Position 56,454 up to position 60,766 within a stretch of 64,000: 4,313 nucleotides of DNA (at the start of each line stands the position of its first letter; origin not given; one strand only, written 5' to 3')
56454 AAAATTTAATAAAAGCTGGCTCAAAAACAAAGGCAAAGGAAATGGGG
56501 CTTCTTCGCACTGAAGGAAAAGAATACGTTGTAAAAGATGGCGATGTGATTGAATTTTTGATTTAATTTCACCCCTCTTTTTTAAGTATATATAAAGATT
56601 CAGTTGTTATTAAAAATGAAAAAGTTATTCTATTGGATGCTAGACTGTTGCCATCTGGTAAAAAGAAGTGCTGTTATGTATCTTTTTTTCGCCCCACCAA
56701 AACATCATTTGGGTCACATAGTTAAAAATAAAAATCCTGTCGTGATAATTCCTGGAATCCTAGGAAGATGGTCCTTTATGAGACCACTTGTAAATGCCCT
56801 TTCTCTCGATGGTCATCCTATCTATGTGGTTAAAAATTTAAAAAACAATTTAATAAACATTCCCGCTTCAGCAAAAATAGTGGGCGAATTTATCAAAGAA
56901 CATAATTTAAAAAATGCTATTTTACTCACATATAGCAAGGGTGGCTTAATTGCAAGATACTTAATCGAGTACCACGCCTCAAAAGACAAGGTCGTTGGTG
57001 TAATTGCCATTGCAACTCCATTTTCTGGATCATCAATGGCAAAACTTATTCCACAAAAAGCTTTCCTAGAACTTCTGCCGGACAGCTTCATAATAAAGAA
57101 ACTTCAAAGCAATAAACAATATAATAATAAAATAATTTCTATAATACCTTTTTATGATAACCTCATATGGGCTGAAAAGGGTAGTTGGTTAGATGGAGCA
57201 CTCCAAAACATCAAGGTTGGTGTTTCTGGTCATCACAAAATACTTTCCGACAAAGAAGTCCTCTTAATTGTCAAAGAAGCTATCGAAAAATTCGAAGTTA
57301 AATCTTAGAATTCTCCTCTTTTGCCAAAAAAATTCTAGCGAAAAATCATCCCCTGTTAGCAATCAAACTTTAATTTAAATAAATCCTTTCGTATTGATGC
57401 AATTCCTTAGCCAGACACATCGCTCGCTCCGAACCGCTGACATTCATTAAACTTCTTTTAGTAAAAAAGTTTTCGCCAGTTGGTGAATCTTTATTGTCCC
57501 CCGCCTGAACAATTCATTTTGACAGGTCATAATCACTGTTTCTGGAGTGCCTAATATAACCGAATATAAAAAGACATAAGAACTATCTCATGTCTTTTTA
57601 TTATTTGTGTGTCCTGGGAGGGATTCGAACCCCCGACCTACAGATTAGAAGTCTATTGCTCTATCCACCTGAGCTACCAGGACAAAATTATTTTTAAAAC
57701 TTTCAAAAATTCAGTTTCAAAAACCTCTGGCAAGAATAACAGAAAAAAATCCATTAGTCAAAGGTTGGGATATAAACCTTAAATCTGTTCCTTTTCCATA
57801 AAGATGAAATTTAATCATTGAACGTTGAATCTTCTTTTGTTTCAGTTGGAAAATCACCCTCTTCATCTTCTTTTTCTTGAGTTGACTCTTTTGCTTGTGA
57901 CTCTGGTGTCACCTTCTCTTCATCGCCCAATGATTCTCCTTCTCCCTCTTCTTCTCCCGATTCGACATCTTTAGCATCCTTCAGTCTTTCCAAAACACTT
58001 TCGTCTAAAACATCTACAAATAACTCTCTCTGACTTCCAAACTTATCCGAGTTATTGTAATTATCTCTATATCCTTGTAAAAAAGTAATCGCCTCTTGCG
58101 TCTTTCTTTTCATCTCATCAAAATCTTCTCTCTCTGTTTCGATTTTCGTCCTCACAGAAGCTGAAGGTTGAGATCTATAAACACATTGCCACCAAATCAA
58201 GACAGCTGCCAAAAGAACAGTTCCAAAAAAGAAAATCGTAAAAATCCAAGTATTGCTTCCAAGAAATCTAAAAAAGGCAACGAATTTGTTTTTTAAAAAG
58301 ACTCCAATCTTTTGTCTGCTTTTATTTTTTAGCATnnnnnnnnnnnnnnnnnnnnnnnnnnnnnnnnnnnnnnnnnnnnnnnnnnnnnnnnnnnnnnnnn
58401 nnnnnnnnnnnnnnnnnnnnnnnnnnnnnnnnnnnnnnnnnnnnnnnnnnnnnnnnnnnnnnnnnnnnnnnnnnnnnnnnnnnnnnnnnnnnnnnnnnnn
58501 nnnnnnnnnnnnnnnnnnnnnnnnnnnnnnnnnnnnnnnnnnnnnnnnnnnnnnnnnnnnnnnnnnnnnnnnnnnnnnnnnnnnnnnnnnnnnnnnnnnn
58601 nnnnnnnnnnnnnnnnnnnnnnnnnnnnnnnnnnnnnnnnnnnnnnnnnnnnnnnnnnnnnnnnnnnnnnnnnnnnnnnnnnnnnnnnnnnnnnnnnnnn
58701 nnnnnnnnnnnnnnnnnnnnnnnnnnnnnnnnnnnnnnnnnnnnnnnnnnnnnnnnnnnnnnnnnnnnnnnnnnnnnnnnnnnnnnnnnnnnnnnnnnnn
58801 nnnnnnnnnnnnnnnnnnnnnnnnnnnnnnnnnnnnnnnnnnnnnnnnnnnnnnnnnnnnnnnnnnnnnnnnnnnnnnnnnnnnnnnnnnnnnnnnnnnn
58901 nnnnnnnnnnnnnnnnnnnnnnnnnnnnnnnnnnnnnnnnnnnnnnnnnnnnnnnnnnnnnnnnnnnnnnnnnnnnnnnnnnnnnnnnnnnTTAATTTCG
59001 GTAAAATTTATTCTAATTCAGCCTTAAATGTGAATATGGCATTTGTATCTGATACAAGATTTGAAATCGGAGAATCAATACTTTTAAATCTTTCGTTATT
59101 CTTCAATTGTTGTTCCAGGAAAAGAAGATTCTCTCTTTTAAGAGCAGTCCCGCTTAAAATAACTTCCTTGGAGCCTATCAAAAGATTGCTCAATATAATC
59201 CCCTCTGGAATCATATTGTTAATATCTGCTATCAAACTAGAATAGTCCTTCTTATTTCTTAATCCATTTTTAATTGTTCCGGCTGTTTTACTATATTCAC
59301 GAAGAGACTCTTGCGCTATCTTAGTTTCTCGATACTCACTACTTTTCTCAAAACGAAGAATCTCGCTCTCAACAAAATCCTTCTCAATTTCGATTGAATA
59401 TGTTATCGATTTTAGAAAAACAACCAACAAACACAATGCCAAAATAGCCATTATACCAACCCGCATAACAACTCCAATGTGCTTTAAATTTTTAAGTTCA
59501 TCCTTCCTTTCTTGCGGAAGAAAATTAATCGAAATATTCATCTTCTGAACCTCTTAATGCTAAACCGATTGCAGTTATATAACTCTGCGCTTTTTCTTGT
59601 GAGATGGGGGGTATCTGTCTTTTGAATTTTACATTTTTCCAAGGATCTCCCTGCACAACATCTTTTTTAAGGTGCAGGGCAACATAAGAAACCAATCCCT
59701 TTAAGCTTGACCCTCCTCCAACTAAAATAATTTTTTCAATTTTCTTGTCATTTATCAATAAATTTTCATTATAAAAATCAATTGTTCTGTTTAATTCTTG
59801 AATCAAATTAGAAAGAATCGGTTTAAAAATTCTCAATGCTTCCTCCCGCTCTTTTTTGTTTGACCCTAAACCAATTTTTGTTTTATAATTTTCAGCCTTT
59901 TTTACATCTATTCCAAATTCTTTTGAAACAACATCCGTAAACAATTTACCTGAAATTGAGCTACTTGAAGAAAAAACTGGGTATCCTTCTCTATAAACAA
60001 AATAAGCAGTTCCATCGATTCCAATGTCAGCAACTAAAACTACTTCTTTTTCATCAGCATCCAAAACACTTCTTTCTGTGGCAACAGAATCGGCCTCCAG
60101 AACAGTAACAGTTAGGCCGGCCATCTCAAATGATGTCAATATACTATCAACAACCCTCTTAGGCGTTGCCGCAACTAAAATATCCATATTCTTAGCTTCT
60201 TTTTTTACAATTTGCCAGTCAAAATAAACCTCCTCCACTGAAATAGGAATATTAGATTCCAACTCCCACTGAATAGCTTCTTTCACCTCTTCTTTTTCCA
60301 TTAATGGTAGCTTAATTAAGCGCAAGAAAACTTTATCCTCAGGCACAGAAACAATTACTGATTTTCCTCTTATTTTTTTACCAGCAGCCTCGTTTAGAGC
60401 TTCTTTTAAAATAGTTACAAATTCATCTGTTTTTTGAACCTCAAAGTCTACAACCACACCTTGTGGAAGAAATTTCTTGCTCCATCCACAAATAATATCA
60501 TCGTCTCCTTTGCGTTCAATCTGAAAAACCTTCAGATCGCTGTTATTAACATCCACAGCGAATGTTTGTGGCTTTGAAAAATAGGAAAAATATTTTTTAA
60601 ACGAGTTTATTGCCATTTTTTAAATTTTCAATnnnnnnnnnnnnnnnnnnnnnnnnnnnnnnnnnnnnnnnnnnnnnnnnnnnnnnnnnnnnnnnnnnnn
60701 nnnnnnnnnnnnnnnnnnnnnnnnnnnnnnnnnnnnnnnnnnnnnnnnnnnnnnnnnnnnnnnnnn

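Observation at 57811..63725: Second partial pilus module: pilM2-N2-O2 coupled to a PilX_N-anchored 485-aa protein and a secreted VWA protein, with no ATPase, pilin or peptidase of its own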

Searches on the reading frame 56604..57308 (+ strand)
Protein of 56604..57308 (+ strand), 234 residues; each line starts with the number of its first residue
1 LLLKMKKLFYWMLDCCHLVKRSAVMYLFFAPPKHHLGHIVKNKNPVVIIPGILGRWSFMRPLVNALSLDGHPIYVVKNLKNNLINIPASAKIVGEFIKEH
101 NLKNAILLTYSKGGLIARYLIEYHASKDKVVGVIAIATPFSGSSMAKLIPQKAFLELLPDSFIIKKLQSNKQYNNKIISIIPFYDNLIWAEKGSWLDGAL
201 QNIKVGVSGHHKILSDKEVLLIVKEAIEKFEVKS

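Call 68: search_protein_families(library=pfam, proteins=[window:56604-57308:+], max_evalue=0.001)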
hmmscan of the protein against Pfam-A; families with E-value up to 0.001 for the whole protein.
window:56604-57308:+ (234 aa): 3 families
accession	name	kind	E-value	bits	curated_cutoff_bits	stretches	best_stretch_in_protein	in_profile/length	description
PF00561.26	Abhydrolase_1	-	2.2e-05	24.7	25.8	1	44-141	1-107/245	alpha/beta hydrolase fold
PF24096.1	DUF7379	-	8.5e-05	23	33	1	107-159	74-131/191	Domain of unknown function (DUF7379)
PF02089.21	Palm_thioest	-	0.00018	21.8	26.8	1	45-151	1-120/254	Palmitoyl protein thioesterase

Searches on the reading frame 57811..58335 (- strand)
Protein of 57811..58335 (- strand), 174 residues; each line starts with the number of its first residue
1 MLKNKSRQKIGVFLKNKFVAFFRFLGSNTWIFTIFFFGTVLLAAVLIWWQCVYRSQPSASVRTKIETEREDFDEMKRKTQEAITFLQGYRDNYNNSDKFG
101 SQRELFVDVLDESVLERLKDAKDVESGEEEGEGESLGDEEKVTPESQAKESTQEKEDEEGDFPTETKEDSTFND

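Call 5: search_protein_families(library=pfam, proteins=[window:57811-58335:-], max_evalue=1)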
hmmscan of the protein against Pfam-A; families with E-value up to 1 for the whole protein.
window:57811-58335:- (174 aa): 2 families
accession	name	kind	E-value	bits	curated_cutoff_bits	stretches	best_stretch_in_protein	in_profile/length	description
PF12725.13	DUF3810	-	0.029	14.2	28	1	28-108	58-127/311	Protein of unknown function (DUF3810)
PF00335.26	Tetraspanin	-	0.14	12.3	32.1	1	27-87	71-138/225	Tetraspanin family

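Call 6: search_protein_families(library=ncbifam, proteins=[window:57811-58335:-], max_evalue=1)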
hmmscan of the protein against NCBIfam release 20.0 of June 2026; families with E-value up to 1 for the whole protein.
window:57811-58335:- (174 aa): 1 family
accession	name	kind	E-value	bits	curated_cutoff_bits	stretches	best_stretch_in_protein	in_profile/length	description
NF009377.1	PRK12740.1-1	equivalog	0.0041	15.6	890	1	32-116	107-188/700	elongation factor G-like protein EF-G2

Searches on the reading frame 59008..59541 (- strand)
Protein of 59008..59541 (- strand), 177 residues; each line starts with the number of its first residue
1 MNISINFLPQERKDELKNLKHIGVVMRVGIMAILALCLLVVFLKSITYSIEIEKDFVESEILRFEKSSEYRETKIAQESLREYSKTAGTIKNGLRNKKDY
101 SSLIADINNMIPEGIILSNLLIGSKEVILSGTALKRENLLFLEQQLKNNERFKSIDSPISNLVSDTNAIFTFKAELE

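Call 5: search_protein_families(library=pfam, proteins=[window:59008-59541:-], max_evalue=1)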
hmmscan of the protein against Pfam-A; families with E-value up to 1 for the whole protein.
window:59008-59541:- (177 aa): 1 family
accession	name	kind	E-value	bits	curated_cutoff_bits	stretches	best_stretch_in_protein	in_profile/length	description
PF05137.18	PilN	-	0.00035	21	22.8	1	103-164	2-63/78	Fimbrial assembly protein (PilN)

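Call 6: search_protein_families(library=ncbifam, proteins=[window:59008-59541:-], max_evalue=1)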
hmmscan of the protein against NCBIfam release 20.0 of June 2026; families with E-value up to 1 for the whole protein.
window:59008-59541:- (177 aa): 2 families
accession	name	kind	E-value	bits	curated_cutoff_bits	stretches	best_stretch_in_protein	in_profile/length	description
NF045849.1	ICE_MMCAP2_0565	equivalog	0.046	13.4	40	1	9-44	46-78/80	Mbov_0395 family pilin-like conjugal transfer protein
TIGR02209.1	ftsL_broad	equivalog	0.12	12.3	42.45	1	24-78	3-55/85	cell division protein FtsL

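Call 51: search_protein_families(library=pfam, alignment_id=A2, max_evalue=0.01)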
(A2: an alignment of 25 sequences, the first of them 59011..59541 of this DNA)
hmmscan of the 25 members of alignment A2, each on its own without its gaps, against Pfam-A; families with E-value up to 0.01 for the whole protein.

A. member 1, window:59011-59541:- (177 aa): 1 family
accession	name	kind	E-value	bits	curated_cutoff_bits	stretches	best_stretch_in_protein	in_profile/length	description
PF05137.18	PilN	-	0.00035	21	22.8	1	103-164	2-63/78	Fimbrial assembly protein (PilN)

B. families by the number of members that match (of 25 scanned): 3 families
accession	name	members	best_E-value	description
PF05137.18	PilN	24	5.5e-12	Fimbrial assembly protein (PilN)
PF07244.20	POTRA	1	0.0042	Surface antigen variable number repeat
PF14735.11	HAUS4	1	0.0098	HAUS augmin-like complex subunit 4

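Call 54: search_solved_structures(query=A2, max_evalue=1)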
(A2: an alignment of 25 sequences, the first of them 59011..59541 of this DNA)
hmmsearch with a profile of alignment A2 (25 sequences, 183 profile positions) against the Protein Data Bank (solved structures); distinct sequences matched with E-value up to 1: 7.
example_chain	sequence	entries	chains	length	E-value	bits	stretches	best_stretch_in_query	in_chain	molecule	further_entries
3jc8_Na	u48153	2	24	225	9e-06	28.9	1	1-147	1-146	PilN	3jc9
7upq_B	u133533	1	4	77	0.051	16.7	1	64-117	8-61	DHT03 protein B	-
7upo_B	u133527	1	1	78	0.081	16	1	64-117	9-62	DHT03 protein B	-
3n4x_A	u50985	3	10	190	0.096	15.8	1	58-111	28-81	Monopolin complex subunit CSM1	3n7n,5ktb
7cu3_B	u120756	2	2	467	0.18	14.9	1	31-112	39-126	Transmembrane protein FAM155A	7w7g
9ocj_D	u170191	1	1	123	0.18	14.9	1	23-66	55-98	TAP transporter inhibitor CPXV012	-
9dnx_D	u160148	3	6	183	0.37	13.9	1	16-80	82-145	Proton-transporting V-type ATPase complex assembly regulator TMEM9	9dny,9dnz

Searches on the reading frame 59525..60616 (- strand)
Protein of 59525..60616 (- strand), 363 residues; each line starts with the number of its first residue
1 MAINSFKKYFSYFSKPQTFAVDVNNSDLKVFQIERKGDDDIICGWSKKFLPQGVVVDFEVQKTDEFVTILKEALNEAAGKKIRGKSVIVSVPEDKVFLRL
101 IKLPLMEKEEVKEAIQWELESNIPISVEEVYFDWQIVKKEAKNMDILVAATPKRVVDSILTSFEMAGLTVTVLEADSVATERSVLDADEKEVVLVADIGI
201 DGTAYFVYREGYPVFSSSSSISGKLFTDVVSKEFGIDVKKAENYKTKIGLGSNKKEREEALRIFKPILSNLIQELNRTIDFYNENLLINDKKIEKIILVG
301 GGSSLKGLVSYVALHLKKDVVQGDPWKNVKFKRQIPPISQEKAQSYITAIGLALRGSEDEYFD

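Call 5: search_protein_families(library=pfam, proteins=[window:59525-60616:-], max_evalue=1)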
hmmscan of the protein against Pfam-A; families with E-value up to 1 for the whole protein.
window:59525-60616:- (363 aa): 4 families
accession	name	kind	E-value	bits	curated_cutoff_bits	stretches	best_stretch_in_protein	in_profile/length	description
PF11104.14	PilM_2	-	1.9e-47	162.3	27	1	21-356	2-339/340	Type IV pilus assembly protein PilM;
PF14450.12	FtsA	-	1.3e-08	35.7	31.8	1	195-351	2-127/127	Cell division protein FtsA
PF05134.19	T2SSL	-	1.2e-07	31.8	25.5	1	84-179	46-137/231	Type II secretion system (T2SS), protein L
PF02733.22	Dak1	-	0.011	15.2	31.4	1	126-180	251-302/313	Dak1 domain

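Call 6: search_protein_families(library=ncbifam, proteins=[window:59525-60616:-], max_evalue=1)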
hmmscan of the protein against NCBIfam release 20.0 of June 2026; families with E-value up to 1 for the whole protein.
window:59525-60616:- (363 aa): 11 families
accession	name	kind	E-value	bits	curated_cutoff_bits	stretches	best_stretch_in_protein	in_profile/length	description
TIGR01175.1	pilM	subfamily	6.7e-53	179.9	133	1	19-356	6-347/348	type IV pilus assembly protein PilM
NF045709.1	Amuc_1101_fam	equivalog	8.3e-36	124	650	1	70-358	54-351/608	Amuc_1101 family PilM-like pilus complex protein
TIGR01174.1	ftsA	equivalog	1.1e-15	57.6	175.85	1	150-352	154-368/371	cell division protein FtsA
TIGR02529.1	EutJ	subfamily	3.8e-10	39.6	152.1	1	159-322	80-224/239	ethanolamine utilization protein EutJ family protein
NF011660.0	PRK15080.1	equivalog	8.8e-10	38.2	182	1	163-322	117-257/277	ethanolamine utilization protein EutJ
NF007009.0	PRK09472.1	equivalog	1.8e-05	24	409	1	157-250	169-263/420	cell division protein FtsA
TIGR01709.2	typeII_sec_gspL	equivalog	0.006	15.7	65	1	76-173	45-136/392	type II secretion system protein GspL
TIGR01258.1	pgm_1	subfamily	0.0061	16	81.7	1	265-320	145-200/245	2,3-bisphosphoglycerate-dependent phosphoglycerate mutase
NF010713.0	PRK14115.1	equivalog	0.011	15.1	305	1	266-321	147-202/248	2,3-diphosphoglycerate-dependent phosphoglycerate mutase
NF006416.0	PRK08664.1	subfamily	0.019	14.2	232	1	110-171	44-104/350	aspartate-semialdehyde dehydrogenase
NF007142.0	PRK09585.2-1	equivalog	0.065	12.2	435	1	278-320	287-329/384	anhydro-N-acetylmuramic acid kinase AnmK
